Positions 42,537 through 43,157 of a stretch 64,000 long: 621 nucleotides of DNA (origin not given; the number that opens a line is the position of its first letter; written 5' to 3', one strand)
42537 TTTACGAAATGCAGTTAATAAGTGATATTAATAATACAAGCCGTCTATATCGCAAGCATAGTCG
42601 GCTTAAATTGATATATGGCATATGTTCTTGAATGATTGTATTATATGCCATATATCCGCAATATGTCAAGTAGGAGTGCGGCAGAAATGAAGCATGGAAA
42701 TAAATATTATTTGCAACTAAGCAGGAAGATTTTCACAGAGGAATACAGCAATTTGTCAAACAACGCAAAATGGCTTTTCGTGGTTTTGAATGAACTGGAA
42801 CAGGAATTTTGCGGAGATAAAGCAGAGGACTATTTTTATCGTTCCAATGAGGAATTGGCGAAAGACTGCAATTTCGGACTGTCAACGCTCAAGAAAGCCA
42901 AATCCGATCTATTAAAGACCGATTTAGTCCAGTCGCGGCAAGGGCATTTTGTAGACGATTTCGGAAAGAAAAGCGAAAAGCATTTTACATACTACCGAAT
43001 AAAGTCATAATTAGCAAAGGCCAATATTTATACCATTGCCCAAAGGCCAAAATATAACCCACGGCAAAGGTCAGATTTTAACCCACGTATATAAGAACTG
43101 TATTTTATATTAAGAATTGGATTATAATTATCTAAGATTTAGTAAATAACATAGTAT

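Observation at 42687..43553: Small wHTH Rep-like gene followed by three 21-bp iterons and an AT-rich repeat field (candidate origin)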

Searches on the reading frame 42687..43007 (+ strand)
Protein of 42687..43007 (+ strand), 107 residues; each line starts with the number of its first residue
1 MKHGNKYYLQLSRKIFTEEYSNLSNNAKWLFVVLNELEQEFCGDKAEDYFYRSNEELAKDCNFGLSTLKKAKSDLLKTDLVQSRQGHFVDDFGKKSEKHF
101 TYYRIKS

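Call 7: search_protein_families(library=pfam, proteins=[window:42687-43007:+], max_evalue=0.1)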
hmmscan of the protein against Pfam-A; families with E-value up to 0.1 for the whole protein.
window:42687-43007:+ (107 aa): 2 families
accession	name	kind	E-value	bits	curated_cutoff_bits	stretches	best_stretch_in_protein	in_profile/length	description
PF13730.12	HTH_36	-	0.014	15.6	25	1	22-75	2-49/55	Helix-turn-helix domain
PF06970.17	RepA_N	-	0.078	13.3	30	0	10-73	5-74/76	Replication initiator protein A (RepA) N-terminus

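Call 8: search_protein_families(library=phrogs, proteins=[window:42687-43007:+], max_evalue=0.01)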
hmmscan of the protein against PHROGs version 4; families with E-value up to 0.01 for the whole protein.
window:42687-43007:+ (107 aa): 4 families
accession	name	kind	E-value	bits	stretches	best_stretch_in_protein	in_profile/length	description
phrog_186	-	DNA, RNA and nucleotide metabolism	1.6e-06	29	1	3-84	17-95/308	DnaD-like helicase loader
phrog_428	-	DNA, RNA and nucleotide metabolism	1.7e-05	25.2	1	3-85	85-161/455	replication initiation protein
phrog_270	-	DNA, RNA and nucleotide metabolism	0.00053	20.5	1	5-82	29-98/383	replication initiation protein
phrog_19658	-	DNA, RNA and nucleotide metabolism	0.0069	16.9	1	7-86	3-74/283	replication initiation protein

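Call 10: search_dna_similar(query=window:42687-43007:+, collection=phages, mode=protein, max_evalue=0.001)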
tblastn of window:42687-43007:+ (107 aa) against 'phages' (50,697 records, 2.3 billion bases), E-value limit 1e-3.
No match.

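Call 13: find_homologous_proteins(query=window:42687-43007:+, max_evalue=0.001)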
Query window:42687-43007:+ (107 aa): 112 proteins with E <= 0.001 among 115 candidates.
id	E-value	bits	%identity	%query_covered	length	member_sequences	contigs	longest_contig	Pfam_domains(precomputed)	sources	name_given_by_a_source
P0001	1.8e-61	222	95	100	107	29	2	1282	-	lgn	-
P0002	5.1e-61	221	95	100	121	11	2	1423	-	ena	-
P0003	1.9e-51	190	84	99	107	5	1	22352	-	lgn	-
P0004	2.2e-51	190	81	98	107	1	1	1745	-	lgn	-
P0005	4.9e-51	189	83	99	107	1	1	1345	-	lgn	-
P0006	1.4e-48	181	78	98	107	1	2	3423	-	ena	-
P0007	8.1e-45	169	77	99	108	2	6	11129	-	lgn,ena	-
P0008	3.0e-44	167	73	99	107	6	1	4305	-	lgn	-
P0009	3.4e-44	167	74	99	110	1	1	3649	PF06970.19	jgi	-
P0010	4.2e-44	167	74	99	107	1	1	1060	-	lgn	-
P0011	6.3e-43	163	72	99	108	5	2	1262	-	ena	-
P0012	2.2e-42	161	73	99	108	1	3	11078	-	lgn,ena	-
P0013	2.3e-42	161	73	99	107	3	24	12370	-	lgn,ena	-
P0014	2.7e-42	161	72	99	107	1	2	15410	-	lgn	-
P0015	1.0e-40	156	71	99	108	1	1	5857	-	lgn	-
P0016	3.9e-40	154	70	98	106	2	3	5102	PF03428.20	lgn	-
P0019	1.2e-38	149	69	99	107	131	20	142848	-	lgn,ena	-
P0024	3.9e-37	144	66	98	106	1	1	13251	PF13730.13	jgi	-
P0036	2.4e-35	139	65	99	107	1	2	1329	PF13730.13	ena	-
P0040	8.9e-35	137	69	99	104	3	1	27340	PF13730.13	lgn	-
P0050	6.4e-33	131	62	98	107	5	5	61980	-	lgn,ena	-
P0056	1.1e-32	130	61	99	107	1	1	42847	PF13730.13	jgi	jgi:hypothetical protein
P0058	2.5e-32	129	59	98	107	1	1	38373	-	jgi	jgi:hypothetical protein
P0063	8.6e-32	127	61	98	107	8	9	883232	-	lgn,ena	-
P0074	3.9e-31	125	61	98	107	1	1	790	PF13730.13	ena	-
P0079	1.3e-30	123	59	98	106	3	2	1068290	-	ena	-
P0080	1.4e-30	123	60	98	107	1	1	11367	PF06970.19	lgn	-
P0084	3.2e-30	122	59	99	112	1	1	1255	PF06970.19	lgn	-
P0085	4.4e-30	122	60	97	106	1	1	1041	PF13730.13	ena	-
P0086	4.7e-30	122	58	98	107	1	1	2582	PF13730.13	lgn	-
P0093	3.2e-29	119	59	97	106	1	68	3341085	PF13730.13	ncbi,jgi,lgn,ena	jgi:hypothetical protein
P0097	4.5e-29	118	62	98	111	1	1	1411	PF06970.19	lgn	-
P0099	2.2e-27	113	54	98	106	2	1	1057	PF13730.13,PF03428.20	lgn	-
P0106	3.2e-25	106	55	98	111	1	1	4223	PF06970.19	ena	-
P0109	2.9e-20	90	48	98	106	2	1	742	-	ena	-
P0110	1.9e-17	81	60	67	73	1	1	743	PF13730.13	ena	-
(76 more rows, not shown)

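Call 15: find_encoding_contigs(protein=P0003, flank=6000, max_places=2)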
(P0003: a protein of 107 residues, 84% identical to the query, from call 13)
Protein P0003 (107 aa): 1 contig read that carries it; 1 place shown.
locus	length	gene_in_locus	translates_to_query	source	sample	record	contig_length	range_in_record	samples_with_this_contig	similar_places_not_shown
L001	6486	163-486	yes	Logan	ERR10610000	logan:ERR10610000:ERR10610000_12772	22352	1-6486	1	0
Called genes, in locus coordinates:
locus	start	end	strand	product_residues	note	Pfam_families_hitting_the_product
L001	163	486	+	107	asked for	-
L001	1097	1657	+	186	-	-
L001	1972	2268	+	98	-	-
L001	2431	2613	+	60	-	-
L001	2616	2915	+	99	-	-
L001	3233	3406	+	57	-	-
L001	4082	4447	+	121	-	-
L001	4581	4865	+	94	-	-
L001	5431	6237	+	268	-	-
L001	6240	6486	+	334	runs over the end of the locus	PF13730:HTH_36 (weak), PF21984:DnaD_N (weak)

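Call 16: find_encoding_contigs(protein=P0019, flank=6000, max_places=3)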
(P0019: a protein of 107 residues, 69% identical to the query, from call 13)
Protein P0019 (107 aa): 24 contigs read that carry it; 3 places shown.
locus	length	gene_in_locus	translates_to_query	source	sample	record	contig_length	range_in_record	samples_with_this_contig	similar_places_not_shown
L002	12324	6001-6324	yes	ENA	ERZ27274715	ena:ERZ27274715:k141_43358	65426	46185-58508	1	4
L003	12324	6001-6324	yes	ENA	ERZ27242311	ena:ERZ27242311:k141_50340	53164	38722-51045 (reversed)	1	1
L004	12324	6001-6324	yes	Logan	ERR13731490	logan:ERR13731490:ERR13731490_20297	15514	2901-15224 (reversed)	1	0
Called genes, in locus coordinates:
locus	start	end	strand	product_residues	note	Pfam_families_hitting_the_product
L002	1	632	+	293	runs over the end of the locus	PF00004:AAA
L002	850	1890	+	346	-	PF13495:Phage_int_SAM_4 (weak), PF00589:Phage_integrase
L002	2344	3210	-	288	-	PF00239:Resolvase, PF07508:Recombinase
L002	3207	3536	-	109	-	-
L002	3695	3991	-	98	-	-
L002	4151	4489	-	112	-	-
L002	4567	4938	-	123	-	-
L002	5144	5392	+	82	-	PF13443:HTH_26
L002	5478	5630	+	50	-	-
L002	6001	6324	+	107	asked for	-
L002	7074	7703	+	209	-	-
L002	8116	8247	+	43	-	-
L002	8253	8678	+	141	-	PF11753:DUF3310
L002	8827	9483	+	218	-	-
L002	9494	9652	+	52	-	-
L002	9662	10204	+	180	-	PF04011:LemA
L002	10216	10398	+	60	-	-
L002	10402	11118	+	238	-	-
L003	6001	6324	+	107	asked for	-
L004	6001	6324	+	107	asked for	-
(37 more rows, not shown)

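Call 17: find_encoding_contigs(protein=P0093, flank=8000, max_places=4)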
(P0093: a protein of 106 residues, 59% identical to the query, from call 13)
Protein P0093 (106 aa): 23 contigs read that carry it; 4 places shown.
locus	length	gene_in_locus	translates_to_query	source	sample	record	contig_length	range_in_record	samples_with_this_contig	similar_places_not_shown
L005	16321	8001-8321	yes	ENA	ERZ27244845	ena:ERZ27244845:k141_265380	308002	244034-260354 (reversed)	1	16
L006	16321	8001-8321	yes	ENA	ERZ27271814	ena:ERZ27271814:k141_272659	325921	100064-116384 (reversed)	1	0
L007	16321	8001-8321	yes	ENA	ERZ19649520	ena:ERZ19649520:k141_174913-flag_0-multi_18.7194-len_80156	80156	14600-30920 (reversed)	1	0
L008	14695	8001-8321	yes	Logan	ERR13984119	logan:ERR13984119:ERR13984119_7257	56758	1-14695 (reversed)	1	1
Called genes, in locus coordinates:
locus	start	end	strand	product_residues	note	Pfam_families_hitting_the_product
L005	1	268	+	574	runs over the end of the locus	PF00361:Proton_antipo_M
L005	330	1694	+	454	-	PF01554:MatE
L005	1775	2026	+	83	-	PF00550:PP-binding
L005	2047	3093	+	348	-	-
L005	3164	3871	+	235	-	PF22624:AASDHPPT_N (weak), PF01648:ACPS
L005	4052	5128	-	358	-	PF00589:Phage_integrase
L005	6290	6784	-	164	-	PF12844:HTH_19, PF13560:HTH_31 (weak), PF01381:HTH_3, PF13443:HTH_26 (weak)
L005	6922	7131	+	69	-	PF13443:HTH_26, PF01381:HTH_3 (weak), PF13560:HTH_31 (faint)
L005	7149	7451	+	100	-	-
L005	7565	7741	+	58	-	-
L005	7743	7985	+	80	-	PF13443:HTH_26, PF01381:HTH_3 (weak)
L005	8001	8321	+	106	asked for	PF13730:HTH_36 (weak)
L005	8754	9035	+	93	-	-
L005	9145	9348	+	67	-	-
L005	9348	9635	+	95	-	-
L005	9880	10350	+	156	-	-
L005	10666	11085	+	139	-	PF14265:DUF4355 (weak)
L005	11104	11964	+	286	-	-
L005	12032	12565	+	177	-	PF14205:Cys_rich_KTR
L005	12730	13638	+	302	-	PF00483:NTP_transferase (weak)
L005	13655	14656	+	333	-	PF01073:3Beta_HSD, PF01370:Epimerase, PF02719:Polysacc_synt_2, PF04321:RmlD_sub_bind, PF13460:NAD_binding_10 (weak), PF16363:GDP_Man_Dehyd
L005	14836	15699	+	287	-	PF01116:F_bP_aldolase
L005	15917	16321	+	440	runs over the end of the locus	PF01547:SBP_bac_1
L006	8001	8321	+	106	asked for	PF13730:HTH_36 (weak)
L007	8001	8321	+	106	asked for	PF13730:HTH_36 (weak)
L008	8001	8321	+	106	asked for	PF13730:HTH_36 (weak)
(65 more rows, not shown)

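Call 27: find_related_loci(query=A1, collection=genome_contigs, flank=6000)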
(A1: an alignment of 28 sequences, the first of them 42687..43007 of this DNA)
Query A1 (107 aa) in genome_contigs; peptide patterns used: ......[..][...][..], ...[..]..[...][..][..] (x = any residue, [..] = any of these).
162 stretches matched a pattern; 13 encode a relative of the query (tblastn E <= 1e-3); 13 distinct loci.
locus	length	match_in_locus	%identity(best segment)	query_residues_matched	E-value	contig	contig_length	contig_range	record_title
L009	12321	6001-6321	95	1-107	7e-66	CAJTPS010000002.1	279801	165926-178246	MAG TPA_asm: uncultured Lachnospiraceae bacterium isolate MGBC108720 genome assembly, contig: MGBC108720.2, whole genome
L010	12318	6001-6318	61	1-106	3e-39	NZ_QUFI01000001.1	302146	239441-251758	Clostridium sp. AF27-2AA AF27-2AA.Scaf1, whole genome shotgun sequence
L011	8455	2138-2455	59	1-105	9e-37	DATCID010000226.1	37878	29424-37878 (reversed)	MAG TPA_asm: Ruminiclostridium sp. isolate SMAG_U7850 k141_81465, whole genome shotgun sequence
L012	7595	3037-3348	56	1-105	4e-35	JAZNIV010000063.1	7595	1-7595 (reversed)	MAG: Clostridia bacterium isolate T1900044683_TS20190149.MAGScoT_cleanbin_000009 SGB_1703_k141_283581, whole genome shot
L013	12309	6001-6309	59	2-105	2e-34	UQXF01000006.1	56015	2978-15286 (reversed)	uncultured Clostridium sp. isolate UMGS725 genome assembly, contig: NODE_60_length_56015_cov_8.023517, whole genome shot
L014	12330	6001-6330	53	1-106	2e-32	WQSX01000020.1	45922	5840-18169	MAG: Oscillospiraceae bacterium isolate Co191P3bin39 JGI24695J34938_10000342, whole genome shotgun sequence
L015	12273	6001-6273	58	2-90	6e-31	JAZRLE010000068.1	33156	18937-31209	MAG: Faecousia sp. isolate T1900045442_YK20190133.MAGScoT_cleanbin_000014 SGB_7122_k141_2873252, whole genome shotgun se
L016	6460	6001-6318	51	1-105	4e-29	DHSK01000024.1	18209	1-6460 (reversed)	MAG TPA_asm: Syntrophomonas sp. UBA5288 UBA5288_contig_4961, whole genome shotgun sequence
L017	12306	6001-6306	51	1-105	2e-27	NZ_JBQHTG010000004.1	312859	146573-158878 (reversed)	Candidatus Merdisoma sp. HCP28S3_D10 contig00004, whole genome shotgun sequence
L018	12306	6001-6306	50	1-105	6e-27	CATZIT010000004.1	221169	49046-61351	MAG TPA_asm: uncultured Roseburia sp. isolate ERR9578237_bin.23_MetaWRAP_v1.3_MAG genome assembly, contig: ERZ18533844.2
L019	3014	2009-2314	48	1-105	4e-26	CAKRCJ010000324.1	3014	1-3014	MAG: uncultured Roseburia sp. isolate REFINED_METABAT215_TOP10_CONTIGS_1500_ASSEMBLY_K77_MERGED__Hadza_MoBio_hadza-A-D_F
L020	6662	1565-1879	47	2-105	5e-26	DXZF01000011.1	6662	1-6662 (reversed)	MAG TPA_asm: Bacillota bacterium isolate HRGM_Genome_4046 HRGM_Genome_4046_11, whole genome shotgun sequence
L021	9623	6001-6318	52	1-105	3e-24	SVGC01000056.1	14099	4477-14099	MAG: Butyrivibrio sp. isolate SIG348 NODE_1257_length_14099_cov_7.818072, whole genome shotgun sequence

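Call 28: find_related_loci(query=A1, collection=viral_contigs, flank=6000)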
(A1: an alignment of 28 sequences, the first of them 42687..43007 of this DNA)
Query A1 (107 aa) in viral_contigs; peptide patterns used: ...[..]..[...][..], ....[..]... (x = any residue, [..] = any of these).
109 stretches matched a pattern; 36 encode a relative of the query (tblastn E <= 1e-3); 36 distinct loci.
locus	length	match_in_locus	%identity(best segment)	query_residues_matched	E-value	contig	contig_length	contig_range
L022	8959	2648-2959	66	1-105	2e-42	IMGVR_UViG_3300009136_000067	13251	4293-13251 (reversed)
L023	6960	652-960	70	1-106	2e-40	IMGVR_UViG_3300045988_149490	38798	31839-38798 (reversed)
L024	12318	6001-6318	61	1-106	7e-39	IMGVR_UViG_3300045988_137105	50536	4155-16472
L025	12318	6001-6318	61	1-106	2e-38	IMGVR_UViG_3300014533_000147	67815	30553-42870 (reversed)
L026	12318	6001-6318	59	1-105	2e-36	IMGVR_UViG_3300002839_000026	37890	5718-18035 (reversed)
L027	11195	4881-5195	57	1-105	4e-36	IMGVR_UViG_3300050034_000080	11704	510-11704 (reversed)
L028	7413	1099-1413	57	1-105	4e-36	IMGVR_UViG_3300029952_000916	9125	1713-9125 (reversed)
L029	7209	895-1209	57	1-105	4e-36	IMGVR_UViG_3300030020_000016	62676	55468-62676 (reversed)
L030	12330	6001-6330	59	1-106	1e-33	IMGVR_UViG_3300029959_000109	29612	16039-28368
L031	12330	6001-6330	59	1-106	1e-33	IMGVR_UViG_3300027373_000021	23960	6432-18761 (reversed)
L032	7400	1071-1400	59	1-106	1e-33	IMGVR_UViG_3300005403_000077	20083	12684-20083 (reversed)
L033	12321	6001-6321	60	2-106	1e-32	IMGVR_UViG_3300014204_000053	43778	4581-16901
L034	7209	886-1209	56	2-105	4e-32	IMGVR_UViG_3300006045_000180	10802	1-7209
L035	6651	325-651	58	1-106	2e-31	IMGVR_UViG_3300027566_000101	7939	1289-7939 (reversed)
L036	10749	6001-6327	58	1-106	2e-31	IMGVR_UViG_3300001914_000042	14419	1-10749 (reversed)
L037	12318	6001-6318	56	2-106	1e-30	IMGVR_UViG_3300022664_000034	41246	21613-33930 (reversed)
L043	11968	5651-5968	46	1-105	2e-24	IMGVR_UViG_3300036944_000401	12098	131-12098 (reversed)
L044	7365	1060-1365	50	2-106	1e-23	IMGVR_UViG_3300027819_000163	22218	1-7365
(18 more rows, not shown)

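Call 38: search_solved_structures(query=A2, max_evalue=10, show_alignments=2)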
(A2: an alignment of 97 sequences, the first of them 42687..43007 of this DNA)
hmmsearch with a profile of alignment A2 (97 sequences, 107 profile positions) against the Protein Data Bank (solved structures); distinct sequences matched with E-value up to 10: 5.
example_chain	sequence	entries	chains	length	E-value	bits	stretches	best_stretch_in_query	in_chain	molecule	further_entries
4pta_D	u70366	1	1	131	3.1e-05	27.2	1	7-84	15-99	Replication initiator protein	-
4pql_A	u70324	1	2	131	0.0011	22.2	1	8-83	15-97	Truncated replication protein RepA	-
5kbj_A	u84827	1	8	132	0.0011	22.2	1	8-83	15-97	Replication initiator A, N-terminal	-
4pt7_A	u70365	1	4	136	0.0012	22.1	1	8-83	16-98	Replication initiator A family protein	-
4r1h_A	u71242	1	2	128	0.51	13.6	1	54-90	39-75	Lmo0741 protein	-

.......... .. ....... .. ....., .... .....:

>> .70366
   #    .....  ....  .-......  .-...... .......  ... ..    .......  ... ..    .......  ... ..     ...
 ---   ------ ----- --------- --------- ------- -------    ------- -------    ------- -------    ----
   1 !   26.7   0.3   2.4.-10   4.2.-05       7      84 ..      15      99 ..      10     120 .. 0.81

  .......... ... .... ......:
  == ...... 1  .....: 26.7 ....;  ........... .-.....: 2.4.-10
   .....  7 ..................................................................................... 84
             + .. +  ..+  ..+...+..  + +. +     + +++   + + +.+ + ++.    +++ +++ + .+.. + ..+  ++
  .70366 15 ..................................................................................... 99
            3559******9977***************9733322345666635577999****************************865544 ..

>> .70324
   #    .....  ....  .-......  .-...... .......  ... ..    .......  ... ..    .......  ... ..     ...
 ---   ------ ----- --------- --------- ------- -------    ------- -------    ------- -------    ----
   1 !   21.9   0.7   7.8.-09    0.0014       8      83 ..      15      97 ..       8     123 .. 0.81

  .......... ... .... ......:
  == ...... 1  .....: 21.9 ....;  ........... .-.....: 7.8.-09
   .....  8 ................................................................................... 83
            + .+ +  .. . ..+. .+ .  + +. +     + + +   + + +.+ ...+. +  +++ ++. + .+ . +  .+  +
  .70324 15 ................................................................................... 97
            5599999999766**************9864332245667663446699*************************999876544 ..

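Call 39: search_protein_families(library=ncbifam, proteins=[window:42687-43007:+, P0093, P0019, P0109], max_evalue=0.1)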
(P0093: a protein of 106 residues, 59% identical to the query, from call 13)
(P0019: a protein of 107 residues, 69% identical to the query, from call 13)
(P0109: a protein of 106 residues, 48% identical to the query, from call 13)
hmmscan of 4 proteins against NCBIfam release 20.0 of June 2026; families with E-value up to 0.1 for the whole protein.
window:42687-43007:+ (107 aa): 1 family
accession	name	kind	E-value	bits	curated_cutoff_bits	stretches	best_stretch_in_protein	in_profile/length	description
NF047563.1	modulin_PmtR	equivalog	0.055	13.5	200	0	52-89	37-76/125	PSM export ABC transporter transcriptional regulator PmtR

P0093 (106 aa): 3 families
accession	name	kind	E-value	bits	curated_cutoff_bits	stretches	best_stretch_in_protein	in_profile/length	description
NF040974.1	RepABC_RepC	equivalog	0.0041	16.5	150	1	43-81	74-113/393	plasmid replication protein RepC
NF053610.1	Sso10a_fam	subfamily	0.0053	16.8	60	1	57-83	23-49/64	Sso10a family chromatin protein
NF053609.1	Sul12a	equivalog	0.066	13.4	150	1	55-83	23-51/103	Sul12a family chromatin-organizing protein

P0019 (107 aa): 1 family
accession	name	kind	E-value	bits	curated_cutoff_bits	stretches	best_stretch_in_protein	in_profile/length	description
NF000075.1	299782351_fosA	exception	0.022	14.8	275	1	22-101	39-117/138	FosA3/FosA4 family fosfomycin resistance glutathione transferase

P0109 (106 aa): 0 families

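Call 45: find_encoding_contigs(protein=P0056, flank=10000, max_places=1)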
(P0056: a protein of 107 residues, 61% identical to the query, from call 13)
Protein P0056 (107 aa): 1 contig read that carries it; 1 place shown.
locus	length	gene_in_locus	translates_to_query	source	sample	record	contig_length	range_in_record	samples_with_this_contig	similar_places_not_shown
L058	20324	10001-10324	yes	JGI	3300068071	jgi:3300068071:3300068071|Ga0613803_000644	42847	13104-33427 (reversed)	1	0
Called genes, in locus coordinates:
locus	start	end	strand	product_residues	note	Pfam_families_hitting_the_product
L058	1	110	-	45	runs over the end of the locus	PF19891:DUF6364 (weak), PF07878:RHH_5, PF01402:RHH_1 (weak)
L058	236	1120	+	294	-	PF14297:Lin1244_N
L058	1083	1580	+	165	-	-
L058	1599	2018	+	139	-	PF09643:YopX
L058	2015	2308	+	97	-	-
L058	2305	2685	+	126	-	-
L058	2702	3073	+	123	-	-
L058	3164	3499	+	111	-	-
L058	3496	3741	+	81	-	-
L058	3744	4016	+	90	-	-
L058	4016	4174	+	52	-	-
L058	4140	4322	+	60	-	-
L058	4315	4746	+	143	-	PF05866:RusA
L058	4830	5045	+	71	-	PF04448:DUF551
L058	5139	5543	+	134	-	-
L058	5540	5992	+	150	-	-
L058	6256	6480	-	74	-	PF20038:HTH_59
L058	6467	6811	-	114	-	-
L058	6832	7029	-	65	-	-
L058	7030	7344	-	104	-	-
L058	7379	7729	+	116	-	-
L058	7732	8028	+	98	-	-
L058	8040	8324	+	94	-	-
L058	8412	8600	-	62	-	-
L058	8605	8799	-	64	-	-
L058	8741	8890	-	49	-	-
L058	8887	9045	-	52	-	-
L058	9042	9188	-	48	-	-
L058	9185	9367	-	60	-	-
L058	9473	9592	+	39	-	-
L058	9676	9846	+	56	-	-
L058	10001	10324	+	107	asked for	PF13730:HTH_36 (weak)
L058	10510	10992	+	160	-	-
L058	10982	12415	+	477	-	-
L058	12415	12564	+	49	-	-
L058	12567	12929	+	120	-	-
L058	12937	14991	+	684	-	PF23899:SU10_portal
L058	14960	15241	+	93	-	-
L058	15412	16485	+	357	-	-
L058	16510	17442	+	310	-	PF17236:SU10_MCP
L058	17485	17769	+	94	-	-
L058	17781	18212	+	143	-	-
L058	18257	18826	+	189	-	PF24175:SU10_adaptor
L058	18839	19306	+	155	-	-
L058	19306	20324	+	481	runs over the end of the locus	-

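Call 46: find_encoding_contigs(protein=P0058, flank=10000, max_places=1)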
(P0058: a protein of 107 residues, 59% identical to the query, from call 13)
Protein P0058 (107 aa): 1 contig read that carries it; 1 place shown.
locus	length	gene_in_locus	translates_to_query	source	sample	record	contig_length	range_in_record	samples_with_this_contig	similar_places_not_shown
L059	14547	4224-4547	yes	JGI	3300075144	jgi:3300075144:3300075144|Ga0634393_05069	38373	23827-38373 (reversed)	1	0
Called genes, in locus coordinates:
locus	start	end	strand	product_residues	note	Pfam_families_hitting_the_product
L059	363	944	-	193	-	PF16677:GP3_package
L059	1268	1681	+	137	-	-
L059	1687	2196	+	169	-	-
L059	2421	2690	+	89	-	-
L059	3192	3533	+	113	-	-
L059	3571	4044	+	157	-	PF04002:RadC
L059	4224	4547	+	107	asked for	-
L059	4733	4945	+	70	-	-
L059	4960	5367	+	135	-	-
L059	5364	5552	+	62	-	-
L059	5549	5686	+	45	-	-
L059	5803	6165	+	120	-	PF12728:HTH_17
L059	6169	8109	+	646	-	PF02463:SMC_N (weak), PF13175:AAA_15 (weak), PF13476:AAA_23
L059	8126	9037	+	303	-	PF03837:RecT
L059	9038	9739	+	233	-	PF00753:Lactamase_B (weak), PF23023:Anti-Pycsar_Apyc1 (weak), PF12706:Lactamase_B_2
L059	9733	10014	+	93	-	-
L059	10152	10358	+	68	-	-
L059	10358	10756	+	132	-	PF05866:RusA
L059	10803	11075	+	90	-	-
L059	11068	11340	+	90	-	-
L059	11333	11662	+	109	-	-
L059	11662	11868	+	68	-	-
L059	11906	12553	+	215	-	PF25680:Mom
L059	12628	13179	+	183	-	-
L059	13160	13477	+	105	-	-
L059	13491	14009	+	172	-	PF09643:YopX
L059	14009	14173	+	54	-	-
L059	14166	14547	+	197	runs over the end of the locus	PF09992:NAGPA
